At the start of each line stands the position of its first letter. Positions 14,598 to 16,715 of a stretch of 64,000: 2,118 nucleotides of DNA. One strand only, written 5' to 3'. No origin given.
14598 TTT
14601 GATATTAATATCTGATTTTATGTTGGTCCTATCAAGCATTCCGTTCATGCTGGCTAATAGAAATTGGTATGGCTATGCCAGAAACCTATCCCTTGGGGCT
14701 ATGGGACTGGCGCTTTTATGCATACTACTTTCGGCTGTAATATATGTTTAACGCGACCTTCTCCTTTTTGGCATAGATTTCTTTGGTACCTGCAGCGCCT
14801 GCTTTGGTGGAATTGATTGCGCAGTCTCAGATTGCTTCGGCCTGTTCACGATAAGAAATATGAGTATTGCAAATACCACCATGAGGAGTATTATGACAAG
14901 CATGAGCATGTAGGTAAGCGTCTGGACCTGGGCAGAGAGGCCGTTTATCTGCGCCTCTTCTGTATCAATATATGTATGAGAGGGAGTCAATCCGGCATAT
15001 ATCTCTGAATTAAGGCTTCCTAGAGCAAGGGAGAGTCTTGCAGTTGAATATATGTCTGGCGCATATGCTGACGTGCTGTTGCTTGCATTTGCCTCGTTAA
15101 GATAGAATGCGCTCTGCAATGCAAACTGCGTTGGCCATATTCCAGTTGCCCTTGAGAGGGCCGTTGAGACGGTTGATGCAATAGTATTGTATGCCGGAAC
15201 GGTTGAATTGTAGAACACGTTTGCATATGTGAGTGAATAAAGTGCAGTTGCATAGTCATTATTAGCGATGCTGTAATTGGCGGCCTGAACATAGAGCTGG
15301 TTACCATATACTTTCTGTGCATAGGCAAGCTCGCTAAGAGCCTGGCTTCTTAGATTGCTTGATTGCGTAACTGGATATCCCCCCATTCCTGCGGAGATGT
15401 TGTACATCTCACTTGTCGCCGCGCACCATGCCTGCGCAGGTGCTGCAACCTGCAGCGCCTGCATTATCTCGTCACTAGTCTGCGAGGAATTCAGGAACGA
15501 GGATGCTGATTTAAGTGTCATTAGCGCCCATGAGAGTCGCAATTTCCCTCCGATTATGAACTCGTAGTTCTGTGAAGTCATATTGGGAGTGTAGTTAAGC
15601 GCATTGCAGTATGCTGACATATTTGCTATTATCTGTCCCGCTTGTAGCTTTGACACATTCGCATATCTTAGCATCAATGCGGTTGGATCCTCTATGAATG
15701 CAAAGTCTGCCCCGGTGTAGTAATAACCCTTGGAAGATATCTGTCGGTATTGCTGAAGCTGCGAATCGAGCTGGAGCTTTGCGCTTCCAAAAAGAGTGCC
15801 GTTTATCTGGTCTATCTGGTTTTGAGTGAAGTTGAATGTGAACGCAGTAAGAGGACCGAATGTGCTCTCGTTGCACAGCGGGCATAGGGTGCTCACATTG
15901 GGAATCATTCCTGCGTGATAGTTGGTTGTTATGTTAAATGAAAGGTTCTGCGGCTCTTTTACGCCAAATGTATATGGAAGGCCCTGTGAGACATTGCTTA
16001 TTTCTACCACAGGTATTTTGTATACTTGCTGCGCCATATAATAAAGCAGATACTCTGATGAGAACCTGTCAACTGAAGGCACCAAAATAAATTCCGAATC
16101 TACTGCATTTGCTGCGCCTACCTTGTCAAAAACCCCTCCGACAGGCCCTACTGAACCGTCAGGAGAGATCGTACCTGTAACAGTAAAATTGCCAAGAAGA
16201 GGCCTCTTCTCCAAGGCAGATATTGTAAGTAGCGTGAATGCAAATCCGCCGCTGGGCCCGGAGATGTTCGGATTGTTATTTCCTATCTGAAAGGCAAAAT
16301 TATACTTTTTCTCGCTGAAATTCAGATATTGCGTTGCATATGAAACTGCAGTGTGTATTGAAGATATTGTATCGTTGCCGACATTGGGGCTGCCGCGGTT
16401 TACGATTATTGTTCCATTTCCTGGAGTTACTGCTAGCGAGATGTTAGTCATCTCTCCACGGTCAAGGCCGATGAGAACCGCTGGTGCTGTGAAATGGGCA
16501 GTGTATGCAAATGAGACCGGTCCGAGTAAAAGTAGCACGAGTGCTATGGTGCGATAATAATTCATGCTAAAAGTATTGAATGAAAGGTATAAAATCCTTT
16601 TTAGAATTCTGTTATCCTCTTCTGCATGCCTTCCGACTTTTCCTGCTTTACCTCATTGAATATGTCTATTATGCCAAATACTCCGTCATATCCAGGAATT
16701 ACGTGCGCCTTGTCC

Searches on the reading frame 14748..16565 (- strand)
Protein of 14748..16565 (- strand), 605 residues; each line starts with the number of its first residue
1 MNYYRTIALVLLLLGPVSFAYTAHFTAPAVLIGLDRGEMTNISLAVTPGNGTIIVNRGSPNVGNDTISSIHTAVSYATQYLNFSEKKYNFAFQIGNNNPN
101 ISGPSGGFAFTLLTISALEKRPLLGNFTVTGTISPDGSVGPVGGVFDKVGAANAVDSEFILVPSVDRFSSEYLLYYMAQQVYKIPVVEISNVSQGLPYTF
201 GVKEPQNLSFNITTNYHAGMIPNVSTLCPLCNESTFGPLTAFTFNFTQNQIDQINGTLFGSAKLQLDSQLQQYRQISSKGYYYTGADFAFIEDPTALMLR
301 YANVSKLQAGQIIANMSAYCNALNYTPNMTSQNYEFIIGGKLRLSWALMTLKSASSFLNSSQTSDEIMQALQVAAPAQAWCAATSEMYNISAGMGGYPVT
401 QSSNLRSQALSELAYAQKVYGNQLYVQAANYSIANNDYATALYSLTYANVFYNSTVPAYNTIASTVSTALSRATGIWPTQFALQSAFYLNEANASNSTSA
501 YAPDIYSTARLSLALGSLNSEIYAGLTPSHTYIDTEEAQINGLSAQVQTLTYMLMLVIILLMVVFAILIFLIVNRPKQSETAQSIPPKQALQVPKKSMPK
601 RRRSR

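Call 18: find_encoding_contigs(protein=window:14748-16565:-, flank=10000, max_places=1)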
Protein window:14748-16565:- (605 aa): 8 contigs read that carry it; 1 place shown.
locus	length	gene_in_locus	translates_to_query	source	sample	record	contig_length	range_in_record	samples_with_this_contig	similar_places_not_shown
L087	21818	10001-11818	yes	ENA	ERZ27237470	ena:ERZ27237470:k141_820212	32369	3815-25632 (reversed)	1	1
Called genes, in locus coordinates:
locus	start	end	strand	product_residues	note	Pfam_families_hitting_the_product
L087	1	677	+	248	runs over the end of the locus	PF01061:ABC2_membrane, PF12698:ABC2_membrane_3 (faint)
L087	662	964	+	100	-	PF13145:Rotamase_2, PF13616:Rotamase_3, PF00639:Rotamase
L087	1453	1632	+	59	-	-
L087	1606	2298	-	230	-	-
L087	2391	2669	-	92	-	-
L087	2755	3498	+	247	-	PF01609:DDE_Tnp_1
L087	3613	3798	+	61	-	-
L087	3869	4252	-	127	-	-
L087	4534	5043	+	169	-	-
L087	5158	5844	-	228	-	-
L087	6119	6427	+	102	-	PF01918:Alba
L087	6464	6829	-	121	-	PF00571:CBS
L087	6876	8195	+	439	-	PF01336:tRNA_anti-codon, PF00152:tRNA-synt_2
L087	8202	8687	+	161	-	PF04008:Adenosine_kin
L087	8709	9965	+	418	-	PF27218:MJ0043_C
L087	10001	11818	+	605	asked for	PF05362:Lon_C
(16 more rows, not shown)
